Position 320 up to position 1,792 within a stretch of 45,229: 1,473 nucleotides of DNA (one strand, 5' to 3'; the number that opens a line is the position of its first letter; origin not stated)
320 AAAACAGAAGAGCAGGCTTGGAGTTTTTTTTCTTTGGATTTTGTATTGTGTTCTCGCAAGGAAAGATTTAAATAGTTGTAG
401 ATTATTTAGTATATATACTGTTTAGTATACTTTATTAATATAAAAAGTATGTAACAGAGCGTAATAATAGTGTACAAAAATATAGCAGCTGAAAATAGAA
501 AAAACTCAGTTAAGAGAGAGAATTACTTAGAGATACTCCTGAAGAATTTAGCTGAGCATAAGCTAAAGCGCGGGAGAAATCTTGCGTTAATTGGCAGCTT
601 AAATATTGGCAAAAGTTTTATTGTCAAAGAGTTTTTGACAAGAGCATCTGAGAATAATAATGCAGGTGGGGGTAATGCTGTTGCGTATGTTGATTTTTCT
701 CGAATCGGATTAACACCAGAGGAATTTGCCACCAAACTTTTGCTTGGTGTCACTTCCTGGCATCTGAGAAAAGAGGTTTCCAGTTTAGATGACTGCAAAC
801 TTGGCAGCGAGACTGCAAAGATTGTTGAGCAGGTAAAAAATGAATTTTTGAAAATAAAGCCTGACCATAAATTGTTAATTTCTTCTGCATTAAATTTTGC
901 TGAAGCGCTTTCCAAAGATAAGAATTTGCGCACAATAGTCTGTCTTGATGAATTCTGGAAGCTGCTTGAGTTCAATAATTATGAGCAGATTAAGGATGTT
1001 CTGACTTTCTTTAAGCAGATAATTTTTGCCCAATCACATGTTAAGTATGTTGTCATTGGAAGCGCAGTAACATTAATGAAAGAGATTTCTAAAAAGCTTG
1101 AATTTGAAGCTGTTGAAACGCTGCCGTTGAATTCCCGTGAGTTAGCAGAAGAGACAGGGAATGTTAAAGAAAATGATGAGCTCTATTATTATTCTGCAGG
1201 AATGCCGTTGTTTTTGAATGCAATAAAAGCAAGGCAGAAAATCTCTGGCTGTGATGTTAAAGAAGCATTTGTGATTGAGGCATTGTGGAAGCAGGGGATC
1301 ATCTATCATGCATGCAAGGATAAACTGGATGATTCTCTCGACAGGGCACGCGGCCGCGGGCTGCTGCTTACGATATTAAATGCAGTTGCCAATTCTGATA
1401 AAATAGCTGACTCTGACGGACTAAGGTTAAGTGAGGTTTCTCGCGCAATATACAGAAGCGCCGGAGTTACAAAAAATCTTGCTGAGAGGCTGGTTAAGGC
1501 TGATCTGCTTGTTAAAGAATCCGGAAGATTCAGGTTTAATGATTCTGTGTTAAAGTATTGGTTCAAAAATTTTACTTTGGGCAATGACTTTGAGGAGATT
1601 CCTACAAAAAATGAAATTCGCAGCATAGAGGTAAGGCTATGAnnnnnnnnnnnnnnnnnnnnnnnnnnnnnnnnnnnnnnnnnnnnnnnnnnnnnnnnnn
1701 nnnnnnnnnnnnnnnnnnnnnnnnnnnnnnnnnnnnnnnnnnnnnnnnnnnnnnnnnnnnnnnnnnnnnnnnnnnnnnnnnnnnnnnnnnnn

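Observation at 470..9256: Operon 1: AAA+ ATPase translationally coupled to a 1038-aa polytopic membrane protein and two large proteins with no recognisable domains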

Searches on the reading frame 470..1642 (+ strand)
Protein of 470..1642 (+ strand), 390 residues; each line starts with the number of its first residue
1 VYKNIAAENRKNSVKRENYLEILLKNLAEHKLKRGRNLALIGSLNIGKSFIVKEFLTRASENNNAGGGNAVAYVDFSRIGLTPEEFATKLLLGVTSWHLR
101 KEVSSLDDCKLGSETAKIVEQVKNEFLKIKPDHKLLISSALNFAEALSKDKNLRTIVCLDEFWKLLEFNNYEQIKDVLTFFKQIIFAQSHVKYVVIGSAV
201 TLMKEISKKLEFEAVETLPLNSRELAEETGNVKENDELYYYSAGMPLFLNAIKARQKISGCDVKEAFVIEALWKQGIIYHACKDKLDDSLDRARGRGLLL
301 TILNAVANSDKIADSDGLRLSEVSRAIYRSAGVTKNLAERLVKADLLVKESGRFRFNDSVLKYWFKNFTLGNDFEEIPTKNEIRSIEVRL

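Call 5: search_protein_families(library=pfam, proteins=[window:470-1642:+], max_evalue=0.1)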
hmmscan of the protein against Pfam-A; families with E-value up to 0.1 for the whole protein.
window:470-1642:+ (390 aa): 4 families
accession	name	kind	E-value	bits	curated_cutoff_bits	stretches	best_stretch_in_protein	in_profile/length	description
PF01637.24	ATPase_2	-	0.00015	22.1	33.2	1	38-209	23-173/225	ATPase domain predominantly from Archaea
PF05621.17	TniB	-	0.00021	21.2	22.4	1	20-66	20-66/189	Bacterial TniB protein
PF13191.12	AAA_16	-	0.00067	20.6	32.6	1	14-101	3-85/167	AAA ATPase domain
PF13401.12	AAA_22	-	0.043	14.6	27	0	35-174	5-104/130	AAA domain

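Call 6: search_protein_families(library=padloc, proteins=[window:470-1642:+], max_evalue=0.1)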
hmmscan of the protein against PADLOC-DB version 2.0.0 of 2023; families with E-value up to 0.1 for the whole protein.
window:470-1642:+ (390 aa): 1 family
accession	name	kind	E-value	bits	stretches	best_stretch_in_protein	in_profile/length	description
PDLC04140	mad8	-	6.7e-05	20.5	1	31-177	23-216/314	mads_8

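Call 15: search_protein_families(library=phrogs, proteins=[window:470-1642:+], max_evalue=0.05)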
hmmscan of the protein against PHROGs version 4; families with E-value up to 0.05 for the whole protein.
window:470-1642:+ (390 aa): 0 families

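Call 16: search_protein_families(library=ncbifam, proteins=[window:470-1642:+], max_evalue=0.05)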
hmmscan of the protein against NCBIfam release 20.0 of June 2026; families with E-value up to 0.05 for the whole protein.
window:470-1642:+ (390 aa): 3 families
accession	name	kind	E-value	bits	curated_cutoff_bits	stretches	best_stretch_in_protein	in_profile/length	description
NF043038.1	ABCF_CplR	exception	0.00048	19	780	1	21-81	299-358/544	ABC-F type ribosomal protection protein CplR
NF001623.0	PRK00411.1-1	equivalog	0.015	14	311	0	149-209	140-200/411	ORC1-type DNA replication protein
NF050005.1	ABC_ATPase_Uup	equivalog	0.018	13.2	900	1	23-85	334-398/636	ATP-binding cassette ATPase Uup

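Call 28: find_related_loci(query=A4, collection=genome_contigs, flank=10000)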
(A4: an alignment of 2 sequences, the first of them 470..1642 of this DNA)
Query A4 (390 aa) in genome_contigs; peptide patterns used: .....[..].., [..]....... (x = any residue, [..] = any of these).
54 stretches matched a pattern, but none encodes a relative of the query by tblastn (E <= 1e-3).
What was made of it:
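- Tried and rejected: The genome-collection scan with ATPase motifs found nothing because the chosen N-terminal patterns were too specific (call 28).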

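Call 45: search_solved_structures(query=A4, max_evalue=1)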
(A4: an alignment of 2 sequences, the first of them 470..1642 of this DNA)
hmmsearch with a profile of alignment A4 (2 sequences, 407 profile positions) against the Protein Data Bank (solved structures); distinct sequences matched with E-value up to 1: 2.
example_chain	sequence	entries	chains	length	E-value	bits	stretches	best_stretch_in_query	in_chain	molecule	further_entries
5ko2_A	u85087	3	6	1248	0.19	13.7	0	109-207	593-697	Multidrug resistance protein 1A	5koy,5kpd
1vl0_A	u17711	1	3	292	0.54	12.3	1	193-247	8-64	DTDP-4-dehydrorhamnose reductase, rfbD ortholog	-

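Call 113: find_related_loci(query=A13, collection=viral_contigs, flank=8000)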
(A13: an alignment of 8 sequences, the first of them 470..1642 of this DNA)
Query A13 (390 aa) in viral_contigs; peptide patterns used: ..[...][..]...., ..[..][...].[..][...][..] (x = any residue, [..] = any of these).
126 stretches matched a pattern, but none encodes a relative of the query by tblastn (E <= 1e-3).

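Call 123: search_protein_families(library=pfam, alignment_id=A13, max_evalue=0.01)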
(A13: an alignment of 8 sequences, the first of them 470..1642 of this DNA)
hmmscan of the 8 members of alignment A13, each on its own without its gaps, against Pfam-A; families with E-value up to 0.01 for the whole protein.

A. member 1, window:470-1642:+ (390 aa): 3 families
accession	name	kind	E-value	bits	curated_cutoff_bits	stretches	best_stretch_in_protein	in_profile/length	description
PF01637.24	ATPase_2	-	0.00015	22.1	33.2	1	38-209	23-173/225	ATPase domain predominantly from Archaea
PF05621.17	TniB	-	0.00021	21.2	22.4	1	20-66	20-66/189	Bacterial TniB protein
PF13191.12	AAA_16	-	0.00067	20.6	32.6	1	14-101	3-85/167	AAA ATPase domain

B. families by the number of members that match (of 8 scanned): 10 families
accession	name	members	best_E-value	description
PF01637.24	ATPase_2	6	1.3e-06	ATPase domain predominantly from Archaea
PF13173.12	AAA_14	5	1.3e-05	AAA domain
PF05621.17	TniB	4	1.5e-05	Bacterial TniB protein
PF13401.12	AAA_22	4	0.00018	AAA domain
PF13191.12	AAA_16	3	0.00067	AAA ATPase domain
PF14516.12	AAA_35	2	2e-06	AAA-like domain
PF07088.17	GvpD_P-loop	1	2.7e-05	GvpD gas vesicle protein, P-loop domain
PF05729.18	NACHT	1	0.0019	NACHT domain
PF24389.1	ORC-CDC6-like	1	0.0023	ORC-CDC6-like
PF00006.31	ATP-synt_ab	1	0.004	ATP synthase alpha/beta family, nucleotide-binding domain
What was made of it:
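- On Pfam PF01637 ATPase_2 (archaeal ATPase): 6 of 8 orthologues match, with a best E of 1.3e-6; for the window protein this is below the cut-off (calls 5, 123).
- Checked: The best Pfam match is ATPase_2/PF01637, but it is below the curated cut-off (22.1 vs 33.2 bits; calls 5, 123).
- ATPase_2 is the commonest Pfam match (6 of 8 orthologues; call 123). The ATPase gives weak matches to NACHT/AAA_16 and to PADLOC mad8 (calls 6, 123).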

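Call 124: find_homologous_proteins(query=A13, max_evalue=0.00001)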
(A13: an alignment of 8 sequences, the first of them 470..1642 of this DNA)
Query A13 (8 sequences) (390 aa, profile of the alignment): 16 proteins with E <= 0.00001 among 8000 candidates.
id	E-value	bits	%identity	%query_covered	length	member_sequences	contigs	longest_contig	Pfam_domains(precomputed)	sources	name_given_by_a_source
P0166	3.5e-176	604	35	96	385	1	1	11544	PF14516.13,PF01637.25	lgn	-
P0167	1.4e-173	596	73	100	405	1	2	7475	-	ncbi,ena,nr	ncbi:hypothetical protein J4206_02240 [Candidatus Woesearchaeota archaeon]|nr:hypothetical protein [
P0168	9.8e-171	586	71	100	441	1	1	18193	PF05621.18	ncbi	-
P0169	1.0e-170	586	31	97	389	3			PF01637.25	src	-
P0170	1.1e-170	586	70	100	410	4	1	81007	-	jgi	-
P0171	2.2e-168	578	100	100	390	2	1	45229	-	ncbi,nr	ncbi:ATP-binding protein [Candidatus Woesearchaeota archaeon]|nr:ATP-binding protein [Candidatus Woe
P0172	1.4e-161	556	82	100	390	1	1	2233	PF13173.13,PF01637.25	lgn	-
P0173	6.2e-145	501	34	99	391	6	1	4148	PF13401.13,PF14516.13,PF01637.25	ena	-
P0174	6.1e-128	445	30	97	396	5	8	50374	PF05729.19,PF01637.25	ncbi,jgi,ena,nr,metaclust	ncbi:MAG: ATPase [archaeon GW2011_AR3]|nr:MAG: ATPase [archaeon GW2011_AR3]|metaclust:status=active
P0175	1.5e-123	431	55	98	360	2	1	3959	PF13173.13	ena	-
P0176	1.9e-115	404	54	100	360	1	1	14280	-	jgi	jgi:uncharacterized protein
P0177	1.1e-95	339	45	100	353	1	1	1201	-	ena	-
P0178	1.4e-94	335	39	96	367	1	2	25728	PF13173.13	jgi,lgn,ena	-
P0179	1.4e-88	316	27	54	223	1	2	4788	PF01637.25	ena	-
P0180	5.4e-56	208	27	91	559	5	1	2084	PF13173.13,PF01637.25,PF04471.19,PF13191.13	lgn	-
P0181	8.4e-6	43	45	8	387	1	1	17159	PF13173.13,PF13401.13,PF01637.25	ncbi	-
